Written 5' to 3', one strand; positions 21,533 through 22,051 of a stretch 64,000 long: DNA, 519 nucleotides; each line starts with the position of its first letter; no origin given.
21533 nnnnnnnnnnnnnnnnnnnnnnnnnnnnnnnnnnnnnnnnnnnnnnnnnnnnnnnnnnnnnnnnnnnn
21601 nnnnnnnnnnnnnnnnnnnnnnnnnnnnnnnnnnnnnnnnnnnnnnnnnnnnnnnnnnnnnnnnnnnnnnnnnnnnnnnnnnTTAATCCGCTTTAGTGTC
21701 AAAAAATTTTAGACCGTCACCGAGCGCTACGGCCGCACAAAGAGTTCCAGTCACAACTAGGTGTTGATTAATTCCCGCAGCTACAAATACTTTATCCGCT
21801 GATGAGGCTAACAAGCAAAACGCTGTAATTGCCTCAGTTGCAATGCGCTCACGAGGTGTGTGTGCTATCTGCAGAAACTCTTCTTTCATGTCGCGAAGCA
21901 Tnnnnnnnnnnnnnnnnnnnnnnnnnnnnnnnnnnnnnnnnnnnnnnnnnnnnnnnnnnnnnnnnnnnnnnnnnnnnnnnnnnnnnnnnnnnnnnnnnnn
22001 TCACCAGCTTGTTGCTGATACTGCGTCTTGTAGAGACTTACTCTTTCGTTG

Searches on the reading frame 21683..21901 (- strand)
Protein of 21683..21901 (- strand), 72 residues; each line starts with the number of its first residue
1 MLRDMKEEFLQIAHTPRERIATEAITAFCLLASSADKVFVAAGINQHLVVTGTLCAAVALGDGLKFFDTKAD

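Call 8: search_protein_families(library=pfam, proteins=[window:21683-21901:-], max_evalue=0.1)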
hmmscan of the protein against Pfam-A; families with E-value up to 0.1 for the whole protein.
window:21683-21901:- (72 aa): 0 families

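Call 9: search_protein_families(library=phrogs, proteins=[window:21683-21901:-], max_evalue=0.1)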
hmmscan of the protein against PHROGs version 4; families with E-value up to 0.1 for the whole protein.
window:21683-21901:- (72 aa): 1 family
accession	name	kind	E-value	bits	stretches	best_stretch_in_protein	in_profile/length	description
phrog_24498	-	unknown function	0.053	14.6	1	11-59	2-48/117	-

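Call 36: search_protein_families(library=padloc, proteins=[window:21683-21901:-], max_evalue=0.1)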
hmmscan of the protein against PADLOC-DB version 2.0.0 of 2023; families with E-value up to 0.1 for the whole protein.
window:21683-21901:- (72 aa): 0 families

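Call 37: search_protein_families(library=ncbifam, proteins=[window:21683-21901:-], max_evalue=0.1)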
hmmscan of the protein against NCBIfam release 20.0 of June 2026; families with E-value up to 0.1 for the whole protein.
window:21683-21901:- (72 aa): 0 families
